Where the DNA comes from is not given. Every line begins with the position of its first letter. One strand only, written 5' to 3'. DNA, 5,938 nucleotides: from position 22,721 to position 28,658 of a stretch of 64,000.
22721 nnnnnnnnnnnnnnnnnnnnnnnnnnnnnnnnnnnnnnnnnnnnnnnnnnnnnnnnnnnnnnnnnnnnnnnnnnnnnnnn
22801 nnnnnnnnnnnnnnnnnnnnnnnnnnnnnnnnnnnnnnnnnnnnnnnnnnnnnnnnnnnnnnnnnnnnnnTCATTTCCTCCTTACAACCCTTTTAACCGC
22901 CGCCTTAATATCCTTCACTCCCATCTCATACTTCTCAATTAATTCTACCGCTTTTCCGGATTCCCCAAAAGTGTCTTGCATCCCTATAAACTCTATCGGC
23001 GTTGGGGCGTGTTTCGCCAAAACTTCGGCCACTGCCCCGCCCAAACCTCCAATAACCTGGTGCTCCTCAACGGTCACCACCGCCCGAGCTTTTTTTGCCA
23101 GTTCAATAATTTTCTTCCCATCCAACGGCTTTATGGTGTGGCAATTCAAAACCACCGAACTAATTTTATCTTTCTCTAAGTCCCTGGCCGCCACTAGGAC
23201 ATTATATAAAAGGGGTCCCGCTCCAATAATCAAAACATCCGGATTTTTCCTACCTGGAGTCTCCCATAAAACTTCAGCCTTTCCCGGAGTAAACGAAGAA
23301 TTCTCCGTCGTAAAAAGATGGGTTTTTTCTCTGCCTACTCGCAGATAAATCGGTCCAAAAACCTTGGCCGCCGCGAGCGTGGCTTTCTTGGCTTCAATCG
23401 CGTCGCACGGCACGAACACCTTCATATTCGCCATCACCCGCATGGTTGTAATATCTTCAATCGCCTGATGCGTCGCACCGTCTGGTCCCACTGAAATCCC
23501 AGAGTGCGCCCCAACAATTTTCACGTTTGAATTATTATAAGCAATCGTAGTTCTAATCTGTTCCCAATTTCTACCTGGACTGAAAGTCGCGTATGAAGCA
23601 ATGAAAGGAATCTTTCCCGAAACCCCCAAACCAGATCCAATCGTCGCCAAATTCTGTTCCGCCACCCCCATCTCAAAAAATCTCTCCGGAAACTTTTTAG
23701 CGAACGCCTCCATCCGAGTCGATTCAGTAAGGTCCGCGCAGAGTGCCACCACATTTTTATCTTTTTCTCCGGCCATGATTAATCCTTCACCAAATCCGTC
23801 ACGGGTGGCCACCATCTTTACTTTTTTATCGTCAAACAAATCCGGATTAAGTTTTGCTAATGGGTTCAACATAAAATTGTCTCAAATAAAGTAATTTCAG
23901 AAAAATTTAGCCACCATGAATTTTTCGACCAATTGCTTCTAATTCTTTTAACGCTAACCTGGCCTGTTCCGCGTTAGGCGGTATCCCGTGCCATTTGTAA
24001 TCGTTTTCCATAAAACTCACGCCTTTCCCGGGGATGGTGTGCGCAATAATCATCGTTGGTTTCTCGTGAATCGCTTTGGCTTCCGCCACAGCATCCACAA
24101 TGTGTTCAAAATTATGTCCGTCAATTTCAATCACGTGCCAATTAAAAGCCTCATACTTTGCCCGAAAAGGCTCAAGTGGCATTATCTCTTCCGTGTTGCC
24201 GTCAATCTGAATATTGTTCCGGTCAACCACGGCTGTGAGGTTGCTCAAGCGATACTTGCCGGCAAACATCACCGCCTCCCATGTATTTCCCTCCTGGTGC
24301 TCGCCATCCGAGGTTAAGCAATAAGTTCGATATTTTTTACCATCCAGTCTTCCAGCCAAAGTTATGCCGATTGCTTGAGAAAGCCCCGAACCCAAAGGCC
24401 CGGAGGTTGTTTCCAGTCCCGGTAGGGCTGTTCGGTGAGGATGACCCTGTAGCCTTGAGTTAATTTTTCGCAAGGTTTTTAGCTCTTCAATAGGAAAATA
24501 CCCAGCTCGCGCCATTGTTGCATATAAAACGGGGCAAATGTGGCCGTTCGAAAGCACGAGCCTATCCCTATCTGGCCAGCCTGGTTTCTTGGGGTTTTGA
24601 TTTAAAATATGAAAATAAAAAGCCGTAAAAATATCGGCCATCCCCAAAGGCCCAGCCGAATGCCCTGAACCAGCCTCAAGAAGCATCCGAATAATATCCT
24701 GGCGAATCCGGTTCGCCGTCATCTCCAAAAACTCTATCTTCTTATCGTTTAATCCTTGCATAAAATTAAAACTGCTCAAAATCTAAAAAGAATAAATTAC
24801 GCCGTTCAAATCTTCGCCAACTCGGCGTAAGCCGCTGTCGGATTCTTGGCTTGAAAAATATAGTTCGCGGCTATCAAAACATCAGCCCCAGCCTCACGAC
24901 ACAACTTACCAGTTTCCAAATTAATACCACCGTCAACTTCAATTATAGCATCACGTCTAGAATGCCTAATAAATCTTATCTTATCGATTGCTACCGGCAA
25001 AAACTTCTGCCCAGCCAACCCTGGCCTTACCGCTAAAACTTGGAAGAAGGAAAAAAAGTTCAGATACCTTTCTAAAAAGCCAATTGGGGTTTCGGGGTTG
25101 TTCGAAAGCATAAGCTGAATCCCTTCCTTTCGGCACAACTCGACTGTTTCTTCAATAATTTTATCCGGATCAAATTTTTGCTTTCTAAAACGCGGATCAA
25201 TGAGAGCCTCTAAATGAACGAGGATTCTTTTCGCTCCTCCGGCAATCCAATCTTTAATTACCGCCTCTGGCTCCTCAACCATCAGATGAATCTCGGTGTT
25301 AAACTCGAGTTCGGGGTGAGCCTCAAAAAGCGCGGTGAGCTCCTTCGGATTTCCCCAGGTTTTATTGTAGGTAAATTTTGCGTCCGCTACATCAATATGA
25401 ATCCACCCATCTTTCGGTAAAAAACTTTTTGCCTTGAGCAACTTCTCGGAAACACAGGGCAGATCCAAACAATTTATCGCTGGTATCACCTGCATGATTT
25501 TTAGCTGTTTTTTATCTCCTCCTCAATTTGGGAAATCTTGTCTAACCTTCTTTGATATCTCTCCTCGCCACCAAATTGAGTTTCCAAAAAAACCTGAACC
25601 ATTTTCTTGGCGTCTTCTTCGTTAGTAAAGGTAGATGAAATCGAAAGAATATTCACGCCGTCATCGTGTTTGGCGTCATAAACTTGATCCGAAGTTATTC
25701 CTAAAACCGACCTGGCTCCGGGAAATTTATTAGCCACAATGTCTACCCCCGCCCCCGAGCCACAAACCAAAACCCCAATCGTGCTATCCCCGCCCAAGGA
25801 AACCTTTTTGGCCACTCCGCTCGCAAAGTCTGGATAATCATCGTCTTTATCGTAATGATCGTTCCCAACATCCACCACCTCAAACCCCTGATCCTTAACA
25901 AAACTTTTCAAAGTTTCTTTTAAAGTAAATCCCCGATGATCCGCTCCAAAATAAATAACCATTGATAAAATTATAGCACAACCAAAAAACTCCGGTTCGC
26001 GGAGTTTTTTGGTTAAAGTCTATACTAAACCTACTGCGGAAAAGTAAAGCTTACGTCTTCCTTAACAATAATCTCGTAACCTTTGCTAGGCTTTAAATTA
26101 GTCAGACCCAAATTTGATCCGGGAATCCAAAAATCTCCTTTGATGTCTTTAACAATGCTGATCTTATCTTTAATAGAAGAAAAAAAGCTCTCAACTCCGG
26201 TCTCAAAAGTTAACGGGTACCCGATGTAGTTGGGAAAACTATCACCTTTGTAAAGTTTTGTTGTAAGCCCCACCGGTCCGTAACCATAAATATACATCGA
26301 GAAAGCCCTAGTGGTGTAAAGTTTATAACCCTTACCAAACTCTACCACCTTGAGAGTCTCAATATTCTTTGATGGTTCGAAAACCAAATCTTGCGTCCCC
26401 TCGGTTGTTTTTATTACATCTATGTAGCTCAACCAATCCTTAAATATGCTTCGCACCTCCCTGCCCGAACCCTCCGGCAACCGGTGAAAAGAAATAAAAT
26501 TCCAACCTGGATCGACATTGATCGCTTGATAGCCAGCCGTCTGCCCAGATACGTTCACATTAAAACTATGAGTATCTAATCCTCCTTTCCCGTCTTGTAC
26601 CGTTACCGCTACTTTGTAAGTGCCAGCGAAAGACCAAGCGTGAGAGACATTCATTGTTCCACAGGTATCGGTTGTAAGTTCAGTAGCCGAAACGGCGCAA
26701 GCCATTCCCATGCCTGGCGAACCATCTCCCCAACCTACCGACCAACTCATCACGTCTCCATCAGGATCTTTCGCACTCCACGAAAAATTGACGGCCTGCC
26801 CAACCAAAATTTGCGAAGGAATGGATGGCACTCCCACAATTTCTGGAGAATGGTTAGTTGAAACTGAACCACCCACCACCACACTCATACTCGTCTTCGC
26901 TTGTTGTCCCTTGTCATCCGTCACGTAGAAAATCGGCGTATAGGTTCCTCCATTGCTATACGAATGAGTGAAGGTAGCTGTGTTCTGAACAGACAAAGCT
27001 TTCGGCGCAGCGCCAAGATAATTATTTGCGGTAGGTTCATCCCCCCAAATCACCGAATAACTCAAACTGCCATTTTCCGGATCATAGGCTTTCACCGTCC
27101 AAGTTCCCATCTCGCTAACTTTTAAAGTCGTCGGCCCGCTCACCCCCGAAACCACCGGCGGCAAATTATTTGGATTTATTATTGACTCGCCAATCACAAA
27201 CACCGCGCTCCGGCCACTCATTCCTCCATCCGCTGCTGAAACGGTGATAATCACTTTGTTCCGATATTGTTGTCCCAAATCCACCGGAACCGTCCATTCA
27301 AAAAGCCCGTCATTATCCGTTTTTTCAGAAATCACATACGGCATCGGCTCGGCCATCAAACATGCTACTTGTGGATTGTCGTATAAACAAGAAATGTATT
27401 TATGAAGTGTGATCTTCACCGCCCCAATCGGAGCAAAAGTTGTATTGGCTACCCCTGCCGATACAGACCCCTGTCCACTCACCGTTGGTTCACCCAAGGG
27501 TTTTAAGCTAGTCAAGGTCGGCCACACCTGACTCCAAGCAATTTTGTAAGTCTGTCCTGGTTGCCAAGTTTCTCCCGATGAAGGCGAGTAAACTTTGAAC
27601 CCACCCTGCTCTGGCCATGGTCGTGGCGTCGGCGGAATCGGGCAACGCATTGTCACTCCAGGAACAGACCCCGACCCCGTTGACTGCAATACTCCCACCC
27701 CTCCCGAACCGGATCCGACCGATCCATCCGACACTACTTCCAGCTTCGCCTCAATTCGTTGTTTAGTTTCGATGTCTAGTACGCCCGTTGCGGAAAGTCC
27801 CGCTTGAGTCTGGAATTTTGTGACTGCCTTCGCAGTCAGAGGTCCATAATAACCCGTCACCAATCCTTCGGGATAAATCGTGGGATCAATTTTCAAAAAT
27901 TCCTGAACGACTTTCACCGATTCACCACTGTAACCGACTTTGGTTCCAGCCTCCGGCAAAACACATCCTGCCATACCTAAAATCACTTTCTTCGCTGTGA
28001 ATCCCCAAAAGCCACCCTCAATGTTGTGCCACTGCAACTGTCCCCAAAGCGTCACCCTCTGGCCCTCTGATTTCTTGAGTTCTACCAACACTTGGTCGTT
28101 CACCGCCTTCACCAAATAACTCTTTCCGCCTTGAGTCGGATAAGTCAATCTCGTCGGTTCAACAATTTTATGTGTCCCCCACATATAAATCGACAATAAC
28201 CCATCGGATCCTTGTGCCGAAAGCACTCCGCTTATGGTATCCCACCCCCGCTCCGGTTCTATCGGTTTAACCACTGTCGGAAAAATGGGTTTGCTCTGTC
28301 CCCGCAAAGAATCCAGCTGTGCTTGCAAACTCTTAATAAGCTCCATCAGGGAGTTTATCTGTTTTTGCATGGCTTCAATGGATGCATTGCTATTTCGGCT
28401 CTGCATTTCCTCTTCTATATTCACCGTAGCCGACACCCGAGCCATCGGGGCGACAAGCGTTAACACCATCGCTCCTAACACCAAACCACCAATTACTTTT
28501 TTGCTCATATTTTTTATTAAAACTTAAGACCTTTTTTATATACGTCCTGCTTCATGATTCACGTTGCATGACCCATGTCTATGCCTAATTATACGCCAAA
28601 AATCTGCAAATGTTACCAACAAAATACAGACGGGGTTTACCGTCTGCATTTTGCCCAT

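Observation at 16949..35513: Cohesin-dockerin style surface assembly built from five giant secreted proteins, one of them an S8 protease co-transcribed with the pentose-phosphate operon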

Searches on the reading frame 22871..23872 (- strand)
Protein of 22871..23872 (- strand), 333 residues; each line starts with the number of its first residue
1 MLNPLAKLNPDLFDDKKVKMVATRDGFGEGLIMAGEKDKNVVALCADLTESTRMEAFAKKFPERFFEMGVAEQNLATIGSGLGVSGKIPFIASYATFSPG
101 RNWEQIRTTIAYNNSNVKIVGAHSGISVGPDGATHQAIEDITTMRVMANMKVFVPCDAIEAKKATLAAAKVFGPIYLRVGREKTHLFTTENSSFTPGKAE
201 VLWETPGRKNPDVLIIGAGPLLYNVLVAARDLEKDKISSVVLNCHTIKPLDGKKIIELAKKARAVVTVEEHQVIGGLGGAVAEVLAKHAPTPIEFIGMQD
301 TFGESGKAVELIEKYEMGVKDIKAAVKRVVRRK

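Call 5: search_protein_families(library=pfam, proteins=[window:22871-23872:-], max_evalue=0.001)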
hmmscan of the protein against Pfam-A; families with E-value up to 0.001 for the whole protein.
window:22871-23872:- (333 aa): 3 families
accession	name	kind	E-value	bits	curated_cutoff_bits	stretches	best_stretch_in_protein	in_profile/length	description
PF02779.29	Transket_pyr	-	3.1e-39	134.8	27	1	20-183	2-171/174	Transketolase, pyrimidine binding domain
PF02780.25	Transketolase_C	-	1e-25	90.5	25.9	1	208-322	7-124/124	Transketolase, C-terminal domain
PF22613.1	Transketolase_C_1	-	8.2e-05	23.2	27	1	209-317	10-112/113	Transketolase-like TK C-terminal domain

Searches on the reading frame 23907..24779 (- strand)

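Call 5: search_protein_families(library=pfam, proteins=[window:23907-24779:-], max_evalue=0.001)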
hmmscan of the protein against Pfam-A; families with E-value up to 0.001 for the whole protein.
window:23907-24779:- (290 aa): 3 families
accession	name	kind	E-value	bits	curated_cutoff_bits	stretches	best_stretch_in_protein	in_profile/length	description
PF00456.26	Transketolase_N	-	3.3e-63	214.1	22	1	22-275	6-270/334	Transketolase, thiamine diphosphate binding domain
PF13292.11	DXP_synthase_N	-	4.6e-11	43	21.2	1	7-195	7-178/274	1-deoxy-D-xylulose-5-phosphate synthase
PF00676.26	E1_dh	-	2e-07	30.7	22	1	122-238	96-211/300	Dehydrogenase E1 component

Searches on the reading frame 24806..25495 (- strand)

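Call 5: search_protein_families(library=pfam, proteins=[window:24806-25495:-], max_evalue=0.001)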
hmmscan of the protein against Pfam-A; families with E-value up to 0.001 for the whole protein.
window:24806-25495:- (229 aa): 1 family
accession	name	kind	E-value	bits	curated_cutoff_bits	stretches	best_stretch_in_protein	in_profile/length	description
PF00834.25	Ribul_P_3_epim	-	1.2e-33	116.7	21.1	1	30-214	27-198/198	Ribulose-phosphate 3 epimerase family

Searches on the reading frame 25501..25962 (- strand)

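Call 5: search_protein_families(library=pfam, proteins=[window:25501-25962:-], max_evalue=0.001)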
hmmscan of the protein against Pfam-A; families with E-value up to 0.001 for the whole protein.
window:25501-25962:- (153 aa): 1 family
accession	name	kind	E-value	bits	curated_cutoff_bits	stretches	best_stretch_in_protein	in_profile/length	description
PF02502.23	LacAB_rpiB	-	1.9e-37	128.7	24.7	1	3-143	1-138/138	Ribose/Galactose Isomerase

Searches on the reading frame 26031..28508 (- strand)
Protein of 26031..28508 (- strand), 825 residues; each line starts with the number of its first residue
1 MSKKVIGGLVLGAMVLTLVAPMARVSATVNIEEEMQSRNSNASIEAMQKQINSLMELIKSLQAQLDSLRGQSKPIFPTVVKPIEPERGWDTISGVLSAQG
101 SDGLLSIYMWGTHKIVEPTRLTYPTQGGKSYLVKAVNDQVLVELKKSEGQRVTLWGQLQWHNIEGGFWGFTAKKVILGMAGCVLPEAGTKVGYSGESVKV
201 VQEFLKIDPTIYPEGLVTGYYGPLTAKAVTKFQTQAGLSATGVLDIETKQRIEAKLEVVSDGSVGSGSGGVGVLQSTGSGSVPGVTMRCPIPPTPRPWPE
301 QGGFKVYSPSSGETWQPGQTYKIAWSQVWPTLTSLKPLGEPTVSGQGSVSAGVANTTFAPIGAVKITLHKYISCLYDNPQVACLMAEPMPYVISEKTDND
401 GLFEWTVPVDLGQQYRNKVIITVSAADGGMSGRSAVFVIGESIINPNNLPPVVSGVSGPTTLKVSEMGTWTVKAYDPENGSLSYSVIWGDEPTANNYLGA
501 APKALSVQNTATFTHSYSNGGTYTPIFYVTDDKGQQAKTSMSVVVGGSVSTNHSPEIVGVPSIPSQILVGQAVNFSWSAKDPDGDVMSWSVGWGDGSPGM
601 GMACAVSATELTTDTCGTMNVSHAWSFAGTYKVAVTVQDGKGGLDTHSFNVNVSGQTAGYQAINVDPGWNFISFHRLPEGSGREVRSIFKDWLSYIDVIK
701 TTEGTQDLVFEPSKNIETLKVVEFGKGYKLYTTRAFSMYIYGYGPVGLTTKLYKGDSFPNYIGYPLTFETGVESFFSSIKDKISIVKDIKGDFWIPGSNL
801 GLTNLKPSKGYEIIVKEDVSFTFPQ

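Call 4: search_protein_families(library=pfam, proteins=[window:26031-28508:-], max_evalue=0.01)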
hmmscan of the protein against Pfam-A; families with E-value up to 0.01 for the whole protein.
window:26031-28508:- (825 aa): 4 families
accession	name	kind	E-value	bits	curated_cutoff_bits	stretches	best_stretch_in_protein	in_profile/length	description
PF18911.6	PKD_4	-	1.6e-14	54.2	27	2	562-653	9-85/85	PKD domain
PF01471.23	PG_binding_1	-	2.1e-11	44.3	23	1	194-251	1-56/57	Putative peptidoglycan binding domain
PF00801.26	PKD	-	1.4e-07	31.9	23.5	1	569-648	13-76/80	PKD domain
PF17963.7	Big_9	-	3.6e-06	28.2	23.6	1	569-652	15-89/89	Bacterial Ig domain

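Call 12: search_protein_families(library=ncbifam, proteins=[window:26031-28508:-], max_evalue=0.01)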
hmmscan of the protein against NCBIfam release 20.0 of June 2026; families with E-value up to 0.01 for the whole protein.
window:26031-28508:- (825 aa): 4 families
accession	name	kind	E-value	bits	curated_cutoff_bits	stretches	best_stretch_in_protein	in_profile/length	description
TIGR02869.1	spore_SleB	equivalog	8e-08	32.4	236.5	1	189-255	7-71/201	spore cortex-lytic enzyme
NF058578.1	CPR_pilus_PamR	equivalog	8.2e-08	31.5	300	2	485-554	184-247/297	pilus system RbmA-like protein PamR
NF052377.1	lmo1851_S41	exception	0.00045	19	725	1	185-256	380-449/468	lmo1851 family serine protease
NF012211.1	tand_rpt_95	domain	0.0033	17.4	90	0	609-654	40-85/98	tandem-95 repeat protein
